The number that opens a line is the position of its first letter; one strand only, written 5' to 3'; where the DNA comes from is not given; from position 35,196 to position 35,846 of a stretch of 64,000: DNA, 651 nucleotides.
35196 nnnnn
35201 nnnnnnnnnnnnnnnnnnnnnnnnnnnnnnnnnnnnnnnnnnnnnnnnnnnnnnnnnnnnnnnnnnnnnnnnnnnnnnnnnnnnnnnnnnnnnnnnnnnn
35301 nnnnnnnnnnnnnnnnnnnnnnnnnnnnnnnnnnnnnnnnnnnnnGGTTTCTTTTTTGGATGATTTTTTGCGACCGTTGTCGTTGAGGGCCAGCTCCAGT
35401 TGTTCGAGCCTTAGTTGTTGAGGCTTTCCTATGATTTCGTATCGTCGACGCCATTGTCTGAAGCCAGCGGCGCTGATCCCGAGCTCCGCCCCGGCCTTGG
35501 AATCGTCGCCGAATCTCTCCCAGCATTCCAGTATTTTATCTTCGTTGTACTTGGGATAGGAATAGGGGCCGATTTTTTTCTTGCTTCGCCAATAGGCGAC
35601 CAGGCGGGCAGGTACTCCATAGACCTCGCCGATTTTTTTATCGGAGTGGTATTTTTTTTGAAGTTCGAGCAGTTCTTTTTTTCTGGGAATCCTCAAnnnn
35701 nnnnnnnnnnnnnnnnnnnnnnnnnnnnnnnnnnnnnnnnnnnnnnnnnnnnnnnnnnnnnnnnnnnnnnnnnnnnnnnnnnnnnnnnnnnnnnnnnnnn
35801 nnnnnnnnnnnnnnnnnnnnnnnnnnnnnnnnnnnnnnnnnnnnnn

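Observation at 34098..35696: HTH-fused aconitase-family (LeuC-like) protein with all three Fe-S cysteine ligands and the catalytic motifs replaced; candidate ligand-sensing regulator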

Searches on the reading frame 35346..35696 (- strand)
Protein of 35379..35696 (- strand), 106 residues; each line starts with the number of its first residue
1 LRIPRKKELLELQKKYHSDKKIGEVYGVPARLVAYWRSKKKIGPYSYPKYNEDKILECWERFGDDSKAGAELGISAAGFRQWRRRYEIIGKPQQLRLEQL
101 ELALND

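Call 17: find_homologous_proteins(query=window:35379-35696:-, max_evalue=0.001)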
Query window:35379-35696:- (106 aa): 8 proteins with E <= 0.001 among 16 candidates.
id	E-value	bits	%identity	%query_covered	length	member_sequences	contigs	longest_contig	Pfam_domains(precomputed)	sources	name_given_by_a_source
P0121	2.5e-48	181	79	87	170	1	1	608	-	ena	-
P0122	8.3e-45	169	74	87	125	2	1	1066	-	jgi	jgi:hypothetical protein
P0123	2.9e-42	161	82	84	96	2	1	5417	-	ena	-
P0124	2.7e-41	158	72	98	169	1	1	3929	-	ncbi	ncbi:MAG: hypothetical protein DRP26_04835, partial [Candidatus Zixiibacteriota bacterium]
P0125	3.4e-34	135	79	76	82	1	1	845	-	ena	-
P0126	9.7e-34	134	70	78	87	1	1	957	-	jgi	jgi:hypothetical protein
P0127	5.9e-25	106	73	62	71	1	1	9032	-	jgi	jgi:hypothetical protein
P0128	4.0e-14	71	84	41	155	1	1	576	-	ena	-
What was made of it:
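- Tried and rejected: It returned only 8 short fragments (call 17).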

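Call 26: search_protein_representatives(protein=window:35379-35696:-)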
Query: 106 residues. Proteins with E-value up to 0.001 (for the whole library): 121; up to 1e-10: 49; up to 1e-30: 2. The best 121 are listed.
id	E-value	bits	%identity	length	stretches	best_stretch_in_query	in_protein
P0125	1.1e-34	135.2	79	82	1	1-81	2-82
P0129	8.8e-31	122.7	60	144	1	1-104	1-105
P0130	1.1e-29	119.1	62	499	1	1-103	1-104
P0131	1.7e-29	118.5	60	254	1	2-104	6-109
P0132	3.2e-29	117.7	61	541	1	2-104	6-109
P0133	5.7e-29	116.8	62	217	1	4-102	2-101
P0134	1.8e-28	115.2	57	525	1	1-104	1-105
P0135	2.0e-28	115.1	61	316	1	2-102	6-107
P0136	2.3e-28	114.9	60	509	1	1-103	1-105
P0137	3.8e-28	114.2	56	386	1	3-104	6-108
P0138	1.0e-27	112.8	57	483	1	2-103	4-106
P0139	1.0e-27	112.8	59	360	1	2-104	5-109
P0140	1.7e-27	112.1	59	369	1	2-103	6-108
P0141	2.0e-27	111.9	57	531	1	2-103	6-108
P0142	2.7e-27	111.4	57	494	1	1-104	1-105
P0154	9.0e-23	96.9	32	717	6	11-88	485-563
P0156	8.2e-21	90.6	36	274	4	7-86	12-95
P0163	1.2e-15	74.0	37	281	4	6-88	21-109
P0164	7.4e-15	71.4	33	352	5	5-88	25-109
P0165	2.9e-14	69.5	36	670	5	3-101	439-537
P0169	9.3e-13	64.7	28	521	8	18-92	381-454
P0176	4.3e-10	56.1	27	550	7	3-88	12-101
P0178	5.7e-10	55.7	32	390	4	2-92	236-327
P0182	2.4e-09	53.7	31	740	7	8-79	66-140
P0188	3.1e-08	50.1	30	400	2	6-90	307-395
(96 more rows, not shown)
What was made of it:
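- Tried and rejected: The exhaustive HMMER search was needed (call 26).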

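Call 27: search_protein_families(library=pfam, proteins=[P0154, P0156, P0163, P0164, P0165, P0169, P0176, P0182, P0178, P0188], max_evalue=0.01)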
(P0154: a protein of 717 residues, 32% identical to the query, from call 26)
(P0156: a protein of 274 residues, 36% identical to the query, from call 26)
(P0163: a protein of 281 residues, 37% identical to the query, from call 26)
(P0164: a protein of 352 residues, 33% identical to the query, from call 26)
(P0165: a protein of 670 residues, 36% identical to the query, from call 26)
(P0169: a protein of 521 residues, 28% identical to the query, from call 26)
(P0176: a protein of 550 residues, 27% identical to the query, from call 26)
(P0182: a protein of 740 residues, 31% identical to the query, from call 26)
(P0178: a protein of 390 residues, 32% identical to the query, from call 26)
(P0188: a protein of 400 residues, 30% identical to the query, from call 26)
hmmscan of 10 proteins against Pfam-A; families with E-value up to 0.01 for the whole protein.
P0154 (717 aa): 40 families (the best 25 are shown)
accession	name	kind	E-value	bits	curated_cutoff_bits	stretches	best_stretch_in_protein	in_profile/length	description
PF13384.12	HTH_23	-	5.1e-44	147.4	24.6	5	130-160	10-41/50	Homeodomain-like domain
PF12728.13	HTH_17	-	8.1e-37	125.7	27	0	93-136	7-50/51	Helix-turn-helix domain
PF15943.11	YdaS_toxin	-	1.3e-30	105.5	30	0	483-515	1-34/65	Bacterial toxin YdaS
PF13518.12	HTH_28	-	5.7e-30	103.5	25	0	660-689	5-34/52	Helix-turn-helix domain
PF14549.12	P22_Cro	-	2.5e-23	82.1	30.2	0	537-558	9-30/60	DNA-binding transcriptional regulator Cro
PF01527.26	HTH_Tnp_1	-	3.4e-23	82.1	24.1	0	136-173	23-62/75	Transposase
PF13551.12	HTH_29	-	2.3e-21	76.1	28.1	0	130-159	4-35/64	Winged helix-turn helix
PF18024.7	HTH_50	-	2.9e-21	75.3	27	0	80-112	16-48/50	Helix-turn-helix domain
PF13411.12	MerR_1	-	5.7e-19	68.4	21.6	0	441-469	4-31/69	MerR HTH family regulatory protein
PF01381.28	HTH_3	-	3.3e-16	59.5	23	0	140-159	13-32/55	Helix-turn-helix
PF10668.15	Phage_terminase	-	1.1e-15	57.5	22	0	235-252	27-44/67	Phage terminase small subunit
PF13542.12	HTH_Tnp_ISL3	-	3.4e-15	55.7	27.4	1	658-691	18-50/51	Helix-turn-helix domain of transposase family ISL3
PF06056.18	Terminase_5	-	8e-13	48.6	20.3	0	665-683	11-29/58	Putative ATPase subunit of terminase (gpP-like)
PF02042.20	RWP-RK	-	1.5e-12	47.6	29.3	0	385-414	13-42/49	RWP-RK domain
PF08281.18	Sigma70_r4_2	-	5.5e-12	45.6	25.7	0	667-689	26-48/54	Sigma-70, region 4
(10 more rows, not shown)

P0156 (274 aa): 28 families (the best 25 are shown)
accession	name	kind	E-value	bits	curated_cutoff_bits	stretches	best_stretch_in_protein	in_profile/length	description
PF13384.12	HTH_23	-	2.8e-28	97.4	24.6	4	126-147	19-40/50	Homeodomain-like domain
PF15943.11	YdaS_toxin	-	9.8e-20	70.6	30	2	120-152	4-37/65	Bacterial toxin YdaS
PF12728.13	HTH_17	-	3.6e-17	62.8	27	2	130-153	7-30/51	Helix-turn-helix domain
PF13518.12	HTH_28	-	2.7e-15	56.6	25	0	126-147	14-35/52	Helix-turn-helix domain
PF14549.12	P22_Cro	-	1.9e-14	53.6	30.2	1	123-151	8-34/60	DNA-binding transcriptional regulator Cro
PF13551.12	HTH_29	-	4.8e-13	49.4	28.1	0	129-146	17-34/64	Winged helix-turn helix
PF01527.26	HTH_Tnp_1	-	1.8e-12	47.7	24.1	0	106-171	4-73/75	Transposase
PF18024.7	HTH_50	-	8.2e-12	45.1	27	0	106-150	5-49/50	Helix-turn-helix domain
PF13022.12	HTH_Tnp_1_2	-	2.3e-11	44.3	27.9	0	221-248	20-49/122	Helix-turn-helix of insertion element transposase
PF06056.18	Terminase_5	-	2.4e-07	31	20.3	0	129-147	18-36/58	Putative ATPase subunit of terminase (gpP-like)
PF07022.19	Phage_CI_repr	-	8.7e-07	29.6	22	0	123-155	11-42/65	Bacteriophage CI repressor helix-turn-helix domain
PF23125.1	Xre-MbcA-ParS_M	-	1.1e-06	28.6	27.8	0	176-202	5-31/51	Antitoxin Xre/MbcA/ParS-like, middle domain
PF05269.17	Phage_CII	-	1.5e-06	28.8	21.3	0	227-249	25-47/91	Bacteriophage CII protein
PF02446.23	Glyco_hydro_77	-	1.5e-06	27.9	25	0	97-153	290-347/465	4-alpha-glucanotransferase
PF13404.12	HTH_AsnC-type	-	1.8e-05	24.9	27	0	75-90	21-36/42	AsnC-type helix-turn-helix domain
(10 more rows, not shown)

P0163 (281 aa): 31 families (the best 25 are shown)
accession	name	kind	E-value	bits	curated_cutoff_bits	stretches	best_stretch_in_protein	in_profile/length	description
PF13384.12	HTH_23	-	9.4e-25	86.2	24.6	3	185-218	7-40/50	Homeodomain-like domain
PF15943.11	YdaS_toxin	-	1.7e-15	57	30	1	81-110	6-36/65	Bacterial toxin YdaS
PF12728.13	HTH_17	-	8.5e-13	48.8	27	1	201-236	7-39/51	Helix-turn-helix domain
PF13551.12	HTH_29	-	4e-12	46.5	28.1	1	194-218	10-35/64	Winged helix-turn helix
PF13518.12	HTH_28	-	9.9e-12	45.2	25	1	185-220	2-37/52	Helix-turn-helix domain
PF13022.12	HTH_Tnp_1_2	-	2.2e-11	44.4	27.9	1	67-105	8-48/122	Helix-turn-helix of insertion element transposase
PF14549.12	P22_Cro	-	1.3e-09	38.1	30.2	0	82-111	8-35/60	DNA-binding transcriptional regulator Cro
PF08279.18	HTH_11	-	2.2e-09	37.5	25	0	191-213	11-33/55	HTH domain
PF06056.18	Terminase_5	-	2.7e-09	37.3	20.3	0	199-217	17-35/58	Putative ATPase subunit of terminase (gpP-like)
PF07022.19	Phage_CI_repr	-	2.1e-08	34.8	22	0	247-275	11-39/65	Bacteriophage CI repressor helix-turn-helix domain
PF18024.7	HTH_50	-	2.5e-08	33.9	27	0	132-168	13-49/50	Helix-turn-helix domain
PF23125.1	Xre-MbcA-ParS_M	-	3.2e-08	33.6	27.8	0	199-230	5-36/51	Antitoxin Xre/MbcA/ParS-like, middle domain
PF13404.12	HTH_AsnC-type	-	2.7e-07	30.7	27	0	197-213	19-35/42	AsnC-type helix-turn-helix domain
PF08281.18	Sigma70_r4_2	-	9.4e-06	25.6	25.7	0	200-215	31-46/54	Sigma-70, region 4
PF01381.28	HTH_3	-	1.5e-05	25.4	23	0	197-226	11-40/55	Helix-turn-helix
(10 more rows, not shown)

P0164 (352 aa): 21 families
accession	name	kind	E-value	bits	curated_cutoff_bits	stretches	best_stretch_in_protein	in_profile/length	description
PF13384.12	HTH_23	-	2.3e-18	65.8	24.6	1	37-59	18-40/50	Homeodomain-like domain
PF12728.13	HTH_17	-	7.8e-12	45.7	27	1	42-59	7-24/51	Helix-turn-helix domain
PF13411.12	MerR_1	-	2.3e-11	44.1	21.6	0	88-130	5-47/69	MerR HTH family regulatory protein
PF13518.12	HTH_28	-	1e-10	41.9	25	1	32-59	10-35/52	Helix-turn-helix domain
PF15943.11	YdaS_toxin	-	2.3e-10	40.6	30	0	88-127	13-52/65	Bacterial toxin YdaS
PF01527.26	HTH_Tnp_1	-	6.3e-09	36.4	24.1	1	23-83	9-71/75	Transposase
PF13551.12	HTH_29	-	1.9e-08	34.7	28.1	1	41-68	17-47/64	Winged helix-turn helix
PF14549.12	P22_Cro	-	8e-08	32.4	30.2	0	87-112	13-36/60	DNA-binding transcriptional regulator Cro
PF01381.28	HTH_3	-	2.6e-06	27.8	23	0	32-57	5-30/55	Helix-turn-helix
PF13936.12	HTH_38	-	4.6e-06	26.7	27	0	42-55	26-39/44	Helix-turn-helix domain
PF08281.18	Sigma70_r4_2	-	4.3e-05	23.5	25.7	0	42-58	32-48/54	Sigma-70, region 4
PF06056.18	Terminase_5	-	0.00033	21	20.3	0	40-58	17-35/58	Putative ATPase subunit of terminase (gpP-like)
PF10668.15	Phage_terminase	-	0.00038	20.5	22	0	42-57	28-43/67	Phage terminase small subunit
PF05269.17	Phage_CII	-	0.0013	19.4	21.3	0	36-59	23-46/91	Bacteriophage CII protein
PF13022.12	HTH_Tnp_1_2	-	0.0013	19.3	27.9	0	35-59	25-49/122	Helix-turn-helix of insertion element transposase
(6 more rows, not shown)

P0165 (670 aa): 27 families (the best 25 are shown)
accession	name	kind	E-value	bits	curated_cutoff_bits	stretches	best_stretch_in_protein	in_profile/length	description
PF13384.12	HTH_23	-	4e-33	112.8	24.6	4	336-364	8-36/50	Homeodomain-like domain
PF01381.28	HTH_3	-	1e-22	80.3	23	2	3-51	1-49/55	Helix-turn-helix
PF13518.12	HTH_28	-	2.3e-16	60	25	0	190-236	2-51/52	Helix-turn-helix domain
PF13936.12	HTH_38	-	1.6e-15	57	27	0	242-270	10-38/44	Helix-turn-helix domain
PF02796.21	HTH_7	-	2.4e-12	47.2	23.8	1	334-365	10-41/45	Helix-turn-helix domain of resolvase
PF04218.19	CENP-B_N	-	1.4e-10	41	21.2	0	195-220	17-42/53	CENP-B N-terminal DNA-binding domain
PF00196.25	GerE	-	1.2e-08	34.9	23.5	0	292-321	10-39/57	Bacterial regulatory proteins, luxR family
PF13560.12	HTH_31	-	1.5e-08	35.3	27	2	106-158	2-55/64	Helix-turn-helix domain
PF01527.26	HTH_Tnp_1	-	2.8e-07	31.1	24.1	0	290-340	14-64/75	Transposase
PF08281.18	Sigma70_r4_2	-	3e-07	30.4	25.7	1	335-363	15-44/54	Sigma-70, region 4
PF04545.22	Sigma70_r4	-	4.1e-07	29.9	24.1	0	11-35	20-44/50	Sigma-70, region 4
PF14549.12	P22_Cro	-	1e-06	28.9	30.2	0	14-32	12-30/60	DNA-binding transcriptional regulator Cro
PF06056.18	Terminase_5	-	2.9e-06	27.6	20.3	0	336-364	4-32/58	Putative ATPase subunit of terminase (gpP-like)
PF13744.12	HTH_37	-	1e-05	25.7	27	0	106-141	19-54/80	Helix-turn-helix domain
PF12844.13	HTH_19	-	2.2e-05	24.7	30.2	0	4-47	5-48/64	Helix-turn-helix domain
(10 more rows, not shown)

P0169 (521 aa): 11 families
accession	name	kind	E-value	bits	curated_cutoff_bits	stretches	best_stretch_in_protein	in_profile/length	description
PF12728.13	HTH_17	-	3.5e-23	82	27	1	290-316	5-32/51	Helix-turn-helix domain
PF01527.26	HTH_Tnp_1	-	4.8e-17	62.4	24.1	0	290-335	27-70/75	Transposase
PF13384.12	HTH_23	-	6e-13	48.6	24.6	0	288-309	19-40/50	Homeodomain-like domain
PF07022.19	Phage_CI_repr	-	1.1e-10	42.1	22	0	282-316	8-42/65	Bacteriophage CI repressor helix-turn-helix domain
PF13551.12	HTH_29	-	4.9e-09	36.6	28.1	0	79-118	17-62/64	Winged helix-turn helix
PF13411.12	MerR_1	-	9.6e-07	29.3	21.6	0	483-510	5-32/69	MerR HTH family regulatory protein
PF13022.12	HTH_Tnp_1_2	-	2.2e-06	28.2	27.9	0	286-309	26-49/122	Helix-turn-helix of insertion element transposase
PF13518.12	HTH_28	-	4.5e-06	27.1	25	1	282-310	8-36/52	Helix-turn-helix domain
PF21321.3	HTH_66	-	1.1e-05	26.2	24.3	0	233-266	4-37/83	Putative DNA-binding HTH domain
PF02954.25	HTH_8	-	0.001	19.2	22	0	336-347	23-34/42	Bacterial regulatory protein, Fis family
PF20432.4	Xre-like-HTH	-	0.0048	17.6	25.8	0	288-317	25-55/63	Antitoxin Xre-like helix-turn-helix domain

P0176 (550 aa): 34 families (the best 25 are shown)
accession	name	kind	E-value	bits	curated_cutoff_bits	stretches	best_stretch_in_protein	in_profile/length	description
PF13384.12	HTH_23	-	2.5e-45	151.6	24.6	5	431-462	12-46/50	Homeodomain-like domain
PF06056.18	Terminase_5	-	3.7e-26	91.3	20.3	1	225-258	4-37/58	Putative ATPase subunit of terminase (gpP-like)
PF13518.12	HTH_28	-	2.2e-24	85.7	25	1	431-459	7-35/52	Helix-turn-helix domain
PF02796.21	HTH_7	-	5.8e-24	84.4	23.8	1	323-353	2-35/45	Helix-turn-helix domain of resolvase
PF01527.26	HTH_Tnp_1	-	3e-23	82.3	24.1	3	67-124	15-73/75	Transposase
PF00196.25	GerE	-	7.5e-21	74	23.5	1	219-256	2-39/57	Bacterial regulatory proteins, luxR family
PF13551.12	HTH_29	-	5.7e-15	55.6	28.1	0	431-459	6-35/64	Winged helix-turn helix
PF13411.12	MerR_1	-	5.8e-13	49.2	21.6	0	80-138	5-63/69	MerR HTH family regulatory protein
PF15943.11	YdaS_toxin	-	2.5e-12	46.8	30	0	440-466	12-39/65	Bacterial toxin YdaS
PF07750.17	GcrA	-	2.7e-12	47.8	26.9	0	330-371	9-51/155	GcrA cell cycle regulator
PF13022.12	HTH_Tnp_1_2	-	3.9e-12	46.8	27.9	0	67-99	19-50/122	Helix-turn-helix of insertion element transposase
PF08281.18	Sigma70_r4_2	-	1.7e-11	44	25.7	0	371-411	8-49/54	Sigma-70, region 4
PF04545.22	Sigma70_r4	-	1.7e-11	43.8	24.1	0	22-42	18-38/50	Sigma-70, region 4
PF12728.13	HTH_17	-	3.8e-11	43.5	27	0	440-464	5-29/51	Helix-turn-helix domain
PF19610.4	DUF6115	-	8.7e-11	42.8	27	0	375-400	97-122/134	Family of unknown function (DUF6115)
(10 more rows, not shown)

P0182 (740 aa): 77 families (the best 25 are shown)
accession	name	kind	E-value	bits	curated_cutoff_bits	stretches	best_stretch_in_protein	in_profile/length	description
PF13412.12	HTH_24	-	1.9e-74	245.5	21.9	11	159-201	2-46/48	Winged helix-turn-helix DNA-binding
PF08279.18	HTH_11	-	3.2e-57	190.7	25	9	632-674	1-46/55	HTH domain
PF13384.12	HTH_23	-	1.3e-56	187.5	24.6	5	478-514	10-46/50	Homeodomain-like domain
PF13404.12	HTH_AsnC-type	-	8.7e-46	153.9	27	4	162-197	5-42/42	AsnC-type helix-turn-helix domain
PF00196.25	GerE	-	2.4e-43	146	23.5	5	477-513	9-46/57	Bacterial regulatory proteins, luxR family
PF12802.13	MarR_2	-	9.6e-42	141.4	27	2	72-102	16-48/61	MarR family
PF13518.12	HTH_28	-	3.7e-41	139.3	25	4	265-310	4-49/52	Helix-turn-helix domain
PF13936.12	HTH_38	-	4.6e-41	138.8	27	2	476-506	11-41/44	Helix-turn-helix domain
PF24034.1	DUF7343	-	1.6e-36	124.3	27.6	1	473-513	3-46/62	Domain of unknown function (DUF7343)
PF01371.25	Trp_repressor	-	1.2e-35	121.8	27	1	478-510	41-74/88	Trp repressor protein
PF13542.12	HTH_Tnp_ISL3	-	2e-34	117.3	27.4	1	476-506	18-47/51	Helix-turn-helix domain of transposase family ISL3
PF01381.28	HTH_3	-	3.4e-33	113.9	23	3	482-515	6-39/55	Helix-turn-helix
PF00126.33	HTH_1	-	9.5e-33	112.4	26.6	0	174-199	15-40/60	Bacterial regulatory helix-turn-helix protein, lysR family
PF12840.13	HTH_20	-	6.6e-32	109.7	27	0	636-671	9-46/51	Helix-turn-helix domain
PF04545.22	Sigma70_r4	-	3.2e-31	107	24.1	2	483-507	18-42/50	Sigma-70, region 4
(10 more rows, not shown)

P0178 (390 aa): 30 families (the best 25 are shown)
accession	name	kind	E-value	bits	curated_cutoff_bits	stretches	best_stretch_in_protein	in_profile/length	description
PF13384.12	HTH_23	-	1.8e-29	101.2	24.6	5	143-175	8-40/50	Homeodomain-like domain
PF06056.18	Terminase_5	-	2.9e-17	62.8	20.3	2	144-175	5-36/58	Putative ATPase subunit of terminase (gpP-like)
PF02796.21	HTH_7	-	1.1e-15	57.9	23.8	1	135-165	1-34/45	Helix-turn-helix domain of resolvase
PF19610.4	DUF6115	-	5e-14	53.3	27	0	135-164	93-122/134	Family of unknown function (DUF6115)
PF13518.12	HTH_28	-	3.9e-12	46.5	25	1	143-175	3-35/52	Helix-turn-helix domain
PF00196.25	GerE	-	1.6e-11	44.1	23.5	0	187-220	5-38/57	Bacterial regulatory proteins, luxR family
PF08281.18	Sigma70_r4_2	-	2.7e-11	43.4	25.7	0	144-175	17-49/54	Sigma-70, region 4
PF14493.12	HTH_40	-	1.8e-10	41.4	27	0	144-170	4-30/89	Helix-turn-helix domain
PF12728.13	HTH_17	-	9e-10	39.1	27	0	200-227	2-30/51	Helix-turn-helix domain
PF13551.12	HTH_29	-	1.3e-08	35.3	28.1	0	143-176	2-36/64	Winged helix-turn helix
PF15943.11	YdaS_toxin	-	1.9e-06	28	30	0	203-228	12-38/65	Bacterial toxin YdaS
PF01527.26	HTH_Tnp_1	-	2.9e-06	27.8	24.1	0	192-240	15-63/75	Transposase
PF10668.15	Phage_terminase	-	5.2e-06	26.5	22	0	145-173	12-43/67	Phage terminase small subunit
PF13936.12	HTH_38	-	5.9e-06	26.4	27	0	343-367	15-39/44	Helix-turn-helix domain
PF01381.28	HTH_3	-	7.6e-06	26.3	23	0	198-219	8-29/55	Helix-turn-helix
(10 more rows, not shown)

P0188 (400 aa): 16 families
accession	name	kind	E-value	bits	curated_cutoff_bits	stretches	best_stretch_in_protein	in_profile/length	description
PF14528.11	LAGLIDADG_3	-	1.8e-12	47.8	22.5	1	208-280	3-81/82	LAGLIDADG-like domain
PF13384.12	HTH_23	-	2.7e-11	43.4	24.6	1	306-342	6-42/50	Homeodomain-like domain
PF06056.18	Terminase_5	-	2.2e-09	37.5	20.3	0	311-342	7-38/58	Putative ATPase subunit of terminase (gpP-like)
PF13518.12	HTH_28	-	3.9e-08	33.7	25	0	362-392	7-37/52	Helix-turn-helix domain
PF23125.1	Xre-MbcA-ParS_M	-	3.5e-05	23.9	27.8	1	371-397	5-31/51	Antitoxin Xre/MbcA/ParS-like, middle domain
PF13411.12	MerR_1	-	4.7e-05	23.9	21.6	0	371-393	4-26/69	MerR HTH family regulatory protein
PF01527.26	HTH_Tnp_1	-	5.8e-05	23.7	24.1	0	306-342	11-48/75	Transposase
PF01381.28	HTH_3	-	0.00037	20.9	23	0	366-387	8-29/55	Helix-turn-helix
PF19610.4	DUF6115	-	0.00042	21.2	27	0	5-28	98-121/134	Family of unknown function (DUF6115)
PF14527.11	LAGLIDADG_WhiA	-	0.00045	20.7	23.2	0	210-258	3-55/93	WhiA LAGLIDADG-like domain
PF12728.13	HTH_17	-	0.00046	20.8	27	0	323-346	7-30/51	Helix-turn-helix domain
PF13022.12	HTH_Tnp_1_2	-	0.00083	19.9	27.9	0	366-396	25-55/122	Helix-turn-helix of insertion element transposase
PF13551.12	HTH_29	-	0.001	19.5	28.1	0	322-342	17-37/64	Winged helix-turn helix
PF15943.11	YdaS_toxin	-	0.002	18.3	30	0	370-392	11-34/65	Bacterial toxin YdaS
PF04297.20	UPF0122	-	0.006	17.2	22.7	0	349-399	15-65/101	Putative helix-turn-helix protein, YlxM / p13 like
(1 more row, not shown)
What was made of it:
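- On HTH transcription factor with an enzyme-derived effector domain: There is a strong phmmer link to poly-HTH_23 proteins (calls 26,27).
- The closest relatives of the module are tandem HTH_23 arrays (calls 26,27).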

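Call 44: predict_structure(alignment_id=A2)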
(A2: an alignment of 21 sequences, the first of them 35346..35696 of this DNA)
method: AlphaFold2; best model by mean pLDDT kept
length: 117 residues; sequences in the alignment: 21
mean_pLDDT: 79.6   pTM: 0.46
mean pLDDT of the five models: 79.6, 77.5, 76.5, 75.6, 75.2
residues with pLDDT >= 90: 35; 70-90: 53; 50-70: 17; < 50: 12
segments of 3 or more residues with pLDDT < 50: 109-117
pLDDT, mean of each block of 10 residues (from residue 1): 89 90 93 94 78 87 87 89 86 60 50 43
secondary structure, 60 per line:
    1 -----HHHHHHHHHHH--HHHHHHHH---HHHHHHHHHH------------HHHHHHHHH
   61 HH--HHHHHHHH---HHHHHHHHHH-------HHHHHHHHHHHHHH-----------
elements in order: H6-16 H19-26 H30-39 H52-62 H65-72 H76-85 H93-106

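Call 47: fold_search(model_id=the predicted structure, library=pdb)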
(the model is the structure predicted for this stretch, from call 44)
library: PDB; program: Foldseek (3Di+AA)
matches with E <= 10: 216; with E <= 0.001: 0
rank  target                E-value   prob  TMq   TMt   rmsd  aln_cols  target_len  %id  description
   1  5fo5                  1.0e+00  0.33  0.25  0.32  10.2        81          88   16  Structure of the DNA-binding domain of Escherichia coli methionine biosynthesis regulator MetR (released 2016-06-08)
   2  3hot_B                1.1e+00  0.30  0.29  0.11   8.8        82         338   16  Crystal structure of the Mos1 mariner paired end complex with Mn (released 2009-09-22)
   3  1c30_A                1.2e+00  0.30  0.30  0.04  12.2        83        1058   13  CRYSTAL STRUCTURE OF CARBAMOYL PHOSPHATE SYNTHETASE: SMALL SUBUNIT MUTATION C269S (released 1999-12-10)
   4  6m3d_C                1.2e+00  0.15  0.27  0.28  10.8       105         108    8  X-ray crystal structure of tandemly connected engrailed homeodomains (EHD) with R53A mutations and DNA complex (released 2020-09-16)
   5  8wpa_A                1.3e+00  0.77  0.28  0.38   3.5        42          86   21  Crystal Structure of the Acinetobacter baumannii LysR family regulator AceR DNA-binding domain (H32) (released 2025-04-16)
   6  5hoo_A                1.4e+00  0.18  0.31  0.12  13.1       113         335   16  Crystal structure of the Mos1 Strand Transfer Complex (released 2016-06-01)
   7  3hos_B                1.7e+00  0.20  0.25  0.10   7.9        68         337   19  Crystal structure of the mariner Mos1 paired end complex with Mg (released 2009-09-22)
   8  2m8g_MODEL_1_X        1.9e+00  0.57  0.32  0.50   3.3        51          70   25  Structure, function, and tethering of DNA-binding domains in 54 transcriptional activators (released 2013-08-28)
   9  9iyz_A                1.9e+00  0.38  0.30  0.40   8.6        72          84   18  Crystal Structure of the Acinetobacter baumannii LysR family regulator AceR DNA-binding domain (P321) (released 2025-08-06)
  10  1etq_D                1.9e+00  0.28  0.29  0.41   7.0        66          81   15  THE CRYSTAL STRUCTURE OF E. COLI FIS MUTANT R71Y (released 2000-10-11)
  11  1a9x_A                1.9e+00  0.23  0.30  0.04  11.9        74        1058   15  CARBAMOYL PHOSPHATE SYNTHETASE: CAUGHT IN THE ACT OF GLUTAMINE HYDROLYSIS (released 1998-10-21)
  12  7s03_A                1.9e+00  0.14  0.26  0.28  13.3        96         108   11  DNA-binding domain of human SETMAR in complex with Hsmar1 terminal inverted repeat (TIR) DNA (released 2022-08-03)
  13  4go1_B                2.0e+00  0.15  0.27  0.13   6.3        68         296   16  Crystal Structure of full length transcription repressor LsrR from E. coli. (released 2013-04-24)
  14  5hoo_B                2.0e+00  0.15  0.31  0.12  12.9       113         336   16  Crystal structure of the Mos1 Strand Transfer Complex (released 2016-06-01)
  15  9a50_A                2.0e+00  0.08  0.22  0.11  19.3       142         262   13  Integrative model of RPSB-RPOC by crosslinking MS and deep learning (released 2024-09-18)
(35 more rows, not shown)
